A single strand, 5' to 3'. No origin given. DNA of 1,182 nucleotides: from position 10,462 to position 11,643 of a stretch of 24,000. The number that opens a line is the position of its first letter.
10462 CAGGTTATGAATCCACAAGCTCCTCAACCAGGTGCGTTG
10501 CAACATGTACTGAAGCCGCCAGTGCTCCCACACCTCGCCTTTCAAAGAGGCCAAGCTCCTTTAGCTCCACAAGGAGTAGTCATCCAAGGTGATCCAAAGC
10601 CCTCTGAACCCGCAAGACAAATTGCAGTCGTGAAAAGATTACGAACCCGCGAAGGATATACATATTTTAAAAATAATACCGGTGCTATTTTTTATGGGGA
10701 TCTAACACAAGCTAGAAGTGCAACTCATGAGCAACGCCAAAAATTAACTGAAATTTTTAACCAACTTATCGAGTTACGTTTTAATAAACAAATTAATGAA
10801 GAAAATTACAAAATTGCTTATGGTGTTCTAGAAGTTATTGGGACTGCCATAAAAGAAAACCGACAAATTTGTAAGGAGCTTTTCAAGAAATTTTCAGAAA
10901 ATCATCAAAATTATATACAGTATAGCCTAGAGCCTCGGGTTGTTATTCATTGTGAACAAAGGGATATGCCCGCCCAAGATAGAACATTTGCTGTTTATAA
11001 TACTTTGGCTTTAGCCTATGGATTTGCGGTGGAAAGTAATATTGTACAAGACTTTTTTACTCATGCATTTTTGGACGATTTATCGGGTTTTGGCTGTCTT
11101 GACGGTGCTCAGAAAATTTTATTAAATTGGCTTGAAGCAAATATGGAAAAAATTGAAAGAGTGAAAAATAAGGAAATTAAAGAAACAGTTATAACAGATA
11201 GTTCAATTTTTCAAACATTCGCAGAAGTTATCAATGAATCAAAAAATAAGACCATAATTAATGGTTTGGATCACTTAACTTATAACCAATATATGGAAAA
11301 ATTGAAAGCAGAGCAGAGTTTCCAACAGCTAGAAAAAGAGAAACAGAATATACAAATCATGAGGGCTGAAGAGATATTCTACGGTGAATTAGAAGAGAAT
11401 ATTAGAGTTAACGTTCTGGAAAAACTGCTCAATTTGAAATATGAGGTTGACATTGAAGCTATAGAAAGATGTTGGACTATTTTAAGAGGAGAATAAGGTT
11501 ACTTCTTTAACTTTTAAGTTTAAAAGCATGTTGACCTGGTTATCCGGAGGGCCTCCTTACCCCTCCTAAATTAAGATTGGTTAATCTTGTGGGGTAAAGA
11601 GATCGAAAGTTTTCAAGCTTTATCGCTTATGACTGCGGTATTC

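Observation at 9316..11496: Orphan 726-aa secreted protein with modular effector-like architecture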

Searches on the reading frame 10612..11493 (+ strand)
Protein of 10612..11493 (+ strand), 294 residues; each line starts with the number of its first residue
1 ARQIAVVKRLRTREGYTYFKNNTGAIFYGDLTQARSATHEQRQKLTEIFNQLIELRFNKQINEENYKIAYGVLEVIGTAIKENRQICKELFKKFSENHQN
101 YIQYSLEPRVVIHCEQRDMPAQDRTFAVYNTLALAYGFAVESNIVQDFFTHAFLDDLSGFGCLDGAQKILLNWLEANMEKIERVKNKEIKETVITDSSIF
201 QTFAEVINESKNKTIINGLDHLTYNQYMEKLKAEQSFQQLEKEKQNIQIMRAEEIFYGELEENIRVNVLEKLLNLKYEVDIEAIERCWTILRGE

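Call 35: find_homologous_proteins(query=A5, max_evalue=0.001)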
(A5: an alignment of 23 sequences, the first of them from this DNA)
Query A5 (23 sequences) (294 aa, profile of the alignment): 2 proteins with E <= 0.001 among 5593 candidates.
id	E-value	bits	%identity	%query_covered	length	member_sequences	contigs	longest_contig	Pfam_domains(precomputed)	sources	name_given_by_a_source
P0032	1.3e-79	285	69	99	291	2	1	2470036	-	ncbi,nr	ncbi:hypothetical protein [Candidatus Odyssella acanthamoebae]|nr:hypothetical protein [Candidatus P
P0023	3.1e-60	222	28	61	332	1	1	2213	-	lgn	-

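Call 36: search_solved_structures(query=A5, max_evalue=10)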
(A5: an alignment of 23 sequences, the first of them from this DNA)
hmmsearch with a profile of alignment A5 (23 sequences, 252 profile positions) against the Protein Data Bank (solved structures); distinct sequences matched with E-value up to 10: 13.
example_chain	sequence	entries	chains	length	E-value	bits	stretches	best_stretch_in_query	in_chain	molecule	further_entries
8xpo_L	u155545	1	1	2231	0.0028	20.5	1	143-213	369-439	RNA-directed RNA polymerase L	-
7mwr_B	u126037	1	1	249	0.004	20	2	175-225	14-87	LHD101B4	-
8cwy_A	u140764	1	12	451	0.012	18.4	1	175-248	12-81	T32-15-1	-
5cwb_A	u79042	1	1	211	0.016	18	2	175-225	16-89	Designed helical repeat protein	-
5vbq_A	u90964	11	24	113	0.047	16.5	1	14-77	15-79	Bromodomain testis-specific protein | Isoform 2 of Bromodomain testis-specific protein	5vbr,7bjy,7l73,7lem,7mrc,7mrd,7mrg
9ycq_A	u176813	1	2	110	0.05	16.4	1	15-77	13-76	Bromodomain testis-specific protein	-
7ubo_A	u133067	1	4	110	0.052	16.3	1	15-77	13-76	Bromodomain testis-specific protein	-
4kcx_A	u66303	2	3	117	0.052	16.3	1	15-77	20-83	Bromodomain testis-specific protein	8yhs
2rfj_A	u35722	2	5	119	0.054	16.3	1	15-77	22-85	Bromodomain testis-specific protein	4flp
2wp2_A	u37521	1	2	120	0.25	14.1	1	16-77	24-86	BROMODOMAIN TESTIS-SPECIFIC PROTEIN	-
6klc_A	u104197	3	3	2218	0.48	13.2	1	149-208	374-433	RNA-directed RNA polymerase L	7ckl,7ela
2jua_A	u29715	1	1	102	0.59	12.9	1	165-246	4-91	de novo protein S836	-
3w5w_A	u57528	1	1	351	1.2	11.9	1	17-52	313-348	Putative exopolyphosphatase-related protein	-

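Call 39: find_encoding_contigs(protein=P0032, flank=8000, max_places=3)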
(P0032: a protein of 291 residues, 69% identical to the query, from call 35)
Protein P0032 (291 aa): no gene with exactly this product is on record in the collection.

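Call 45: predict_structure(alignment_id=A5)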
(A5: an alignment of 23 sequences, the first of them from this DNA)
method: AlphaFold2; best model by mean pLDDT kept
length: 294 residues; sequences in the alignment: 23
mean_pLDDT: 91.8   pTM: 0.64
mean pLDDT of the five models: 91.8, 91.0, 90.8, 89.8, 88.8
residues with pLDDT >= 90: 236; 70-90: 36; 50-70: 22; < 50: 0
segments of 3 or more residues with pLDDT < 50: none
pLDDT, mean of each block of 10 residues (from residue 1): 80 95 96 97 98 98 95 96 98 95 95 96 97 98 97 72 88 95 72 83 97 97 97 74 89 96 95 86 95 79
secondary structure, 60 per line:
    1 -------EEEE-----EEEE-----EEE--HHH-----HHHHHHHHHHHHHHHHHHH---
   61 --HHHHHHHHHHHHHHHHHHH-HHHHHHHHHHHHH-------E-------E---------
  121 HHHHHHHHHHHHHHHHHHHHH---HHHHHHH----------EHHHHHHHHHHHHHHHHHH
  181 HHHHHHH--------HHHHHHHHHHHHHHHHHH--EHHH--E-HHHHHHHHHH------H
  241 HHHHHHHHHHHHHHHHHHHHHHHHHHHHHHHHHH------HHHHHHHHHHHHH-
elements in order: E8-11 E17-20 E26-28 H39-57 H63-81 H83-95 H121-141 H145-151 H163-187 H196-213 H224-233 H240-274 H281-293

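Call 49: fold_search(model_id=the predicted structure, library=pdb)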
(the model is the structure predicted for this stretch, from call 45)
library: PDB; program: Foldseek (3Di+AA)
matches with E <= 10: 92; with E <= 0.001: 0
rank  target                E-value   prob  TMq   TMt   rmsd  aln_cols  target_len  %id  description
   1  5h6i_A                9.0e-01  0.11  0.19  0.24  18.5       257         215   13  Crystal Structure of GBS CAMP Factor (released 2017-11-22)
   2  4pw1_A                1.1e+00  0.10  0.11  0.14  12.8       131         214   11  Crystal structure of a protein with unknown function (CLOLEP_02462) from Clostridium leptum DSM 753 at 2.10 A resoluti (released 2014-06-18)
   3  8fbi                  1.2e+00  0.06  0.15  0.16  23.2       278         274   13  Improving the secretion of designed protein assemblies through negative design of cryptic transmembrane domains (released 2023-03-22)
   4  9k80_A                1.8e+00  0.04  0.14  0.16  23.2       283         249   12  Cryo-EM structure of designed zinc-induced filament Fiber-n6-Zn1-HEHE-5 (released 2025-10-29)
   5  9bku_A                2.0e+00  0.02  0.11  0.07  23.4       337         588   11  Cryo-EM structure of TRPV3 K169A in nanodiscs incubated with NASPM (released 2025-05-21)
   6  3sbt_A                2.3e+00  0.04  0.14  0.16  22.6       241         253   13  Crystal structure of a Aar2-Prp8 complex (released 2011-07-27)
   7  5zih_B                2.4e+00  0.04  0.17  0.17  27.7       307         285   13  Crystal structure of the red light-activated channelrhodopsin Chrimson. (released 2018-11-21)
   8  3t4w_A                2.8e+00  0.05  0.06  0.05  12.2        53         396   15  The crystal structure of mandelate racemase/muconate lactonizing enzyme from Sulfitobacter sp (released 2011-08-17)
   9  8to0_F                2.8e+00  0.03  0.12  0.13  23.0       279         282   12  48-nm repeating structure of doublets from mouse sperm flagella (released 2023-11-01)
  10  8z6f_D                2.8e+00  0.02  0.12  0.08  26.6       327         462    9  Structure of polycystin-1/polycystin-2 complex with PI(4)P-bound (released 2025-04-23)
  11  3tv6_A                3.1e+00  0.02  0.11  0.11  18.2       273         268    9  Human B-Raf Kinase Domain in Complex with a Methoxypyrazolopyridinyl Benzamide Inhibitor (released 2011-10-05)
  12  5udh_A                3.3e+00  0.08  0.18  0.14  13.0       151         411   12  HHARI/ARIH1-UBCH7~Ubiquitin (released 2017-06-14)
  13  9bhm_R                3.3e+00  0.02  0.12  0.13  27.8       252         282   11  Human proton sensing receptor GPR68 in complex with miniGs (released 2025-01-22)
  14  4ntj                  3.5e+00  0.04  0.16  0.14  16.4       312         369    8  Structure of the human P2Y12 receptor in complex with an antithrombotic drug (released 2014-03-26)
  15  6oo7_B                3.5e+00  0.01  0.11  0.06  25.2       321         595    8  Cryo-EM structure of the C2-symmetric TRPV2/RTx complex in nanodiscs (released 2019-05-29)
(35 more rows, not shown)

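Call 53: fold_search(model_id=the predicted structure, library=viral)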
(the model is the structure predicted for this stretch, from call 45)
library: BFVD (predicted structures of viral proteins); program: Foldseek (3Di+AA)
matches with E <= 10: 209; with E <= 0.001: 0
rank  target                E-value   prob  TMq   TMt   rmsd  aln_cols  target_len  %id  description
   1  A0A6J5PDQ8            4.3e-02  0.23  0.15  0.06  27.9       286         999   14  LT_GEWL domain containing protein [uncultured Caudovirales phage]
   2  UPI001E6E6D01         2.8e-01  0.10  0.10  0.10  22.2       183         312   14  (no name look-up for this kind of identifier)
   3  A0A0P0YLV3            3.4e-01  0.18  0.16  0.14  26.2       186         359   14  (no name in the UniProt tables at hand)
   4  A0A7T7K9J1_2          4.9e-01  0.08  0.14  0.05  19.6       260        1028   10  Genome polyprotein [Moksystermes virus]
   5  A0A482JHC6            7.9e-01  0.13  0.14  0.14  16.5       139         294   10  dATP/dGTP diphosphohydrolase N-terminal domain-containing protein [Gordonia phage BrutonGaster]
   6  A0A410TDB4            7.9e-01  0.12  0.14  0.15  15.7       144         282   11  dATP/dGTP diphosphohydrolase N-terminal domain-containing protein [Gordonia phage Aphelion]
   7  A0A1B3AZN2            8.3e-01  0.11  0.14  0.12  15.6       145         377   11  (no name in the UniProt tables at hand)
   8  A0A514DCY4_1          8.3e-01  0.06  0.13  0.06  25.2       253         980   11  RNA-dependent RNA polymerase [Picornavirales sp.]
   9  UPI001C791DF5         1.0e+00  0.06  0.14  0.06  29.3       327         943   11  (no name look-up for this kind of identifier)
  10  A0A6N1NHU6            1.1e+00  0.09  0.14  0.09  18.0       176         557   10  Peptidase inhibitor I9 [Tupanvirus deep ocean]
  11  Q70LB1                1.2e+00  0.12  0.09  0.29   9.9        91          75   14  Uncharacterized protein ORF75 [Acidianus filamentous virus 1 (isolate United States/Yellowstone)]
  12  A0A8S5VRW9            1.2e+00  0.08  0.11  0.18  20.6       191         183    8  (no name in the UniProt tables at hand)
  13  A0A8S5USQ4            1.2e+00  0.03  0.10  0.05  24.2       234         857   12  Uncharacterized protein [Myoviridae sp. ctijX18]
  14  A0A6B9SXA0            1.3e+00  0.15  0.14  0.32  11.8        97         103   16  (no name in the UniProt tables at hand)
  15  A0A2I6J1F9            1.3e+00  0.21  0.14  0.18  14.6        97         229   12  Intermediate transcription factor 3 large subunit [Vaccinia virus]
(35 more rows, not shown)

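Call 63: search_protein_families(library=pfam, alignment_id=A5, max_evalue=1)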
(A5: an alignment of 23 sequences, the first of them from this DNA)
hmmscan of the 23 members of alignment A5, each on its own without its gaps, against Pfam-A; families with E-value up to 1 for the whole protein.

A. member 1, seq(294 aa): 1 family
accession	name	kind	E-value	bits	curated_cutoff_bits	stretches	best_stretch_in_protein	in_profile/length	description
PF22642.1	MinC_N_1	-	0.86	10.4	27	0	32-54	50-72/78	Cell-division inhibitor MinC, N-terminal domain-like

B. families by the number of members that match (of 23 scanned): 30 families (the first 25 are shown)
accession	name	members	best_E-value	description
PF25476.1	Ribosomal_L19e_C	2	0.12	Ribosomal protein L19e, C-terminal domain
PF18077.6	DUF5595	1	0.0029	Domain of unknown function (DUF5595)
PF01628.27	HrcA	1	0.0035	HrcA protein C terminal domain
PF18401.7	Thioredoxin_13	1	0.0076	Thioredoxin-like domain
PF03011.20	PFEMP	1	0.019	PFEMP1 DBL domain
PF18665.6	TetR_C_37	1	0.023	Tetracyclin repressor-like, C-terminal domain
PF03750.18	Csm2_III-A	1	0.027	Csm2 Type III-A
PF07730.19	HisKA_3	1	0.039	Histidine kinase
PF08631.16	SPO22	1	0.039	Meiosis protein SPO22/ZIP4 like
PF04399.18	Glutaredoxin2_C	1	0.043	Glutaredoxin 2, C terminal domain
PF02025.20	IL5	1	0.053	Interleukin 5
PF06581.17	p31comet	1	0.067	Mad1 and Cdc20-bound-Mad2 binding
PF10198.14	Ada3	1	0.069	Histone acetyltransferases subunit 3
PF19963.4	VMAP-M1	1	0.083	vWA-MoxR associated protein middle region (VMAP-M) 1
PF03790.18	KNOX1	1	0.09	KNOX1 domain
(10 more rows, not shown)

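Call 89: find_related_loci(query=window:10612-11493:+, collection=metagenome_contigs, flank=8000)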
Query window:10612-11493:+ (294 aa) in metagenome_contigs; peptide patterns used: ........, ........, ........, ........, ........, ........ (x = any residue, [..] = any of these).
106 stretches matched a pattern; 1 encode a relative of the query (tblastn E <= 1e-3); 1 distinct loci.
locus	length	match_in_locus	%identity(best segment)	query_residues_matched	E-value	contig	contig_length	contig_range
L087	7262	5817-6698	85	1-294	2e-173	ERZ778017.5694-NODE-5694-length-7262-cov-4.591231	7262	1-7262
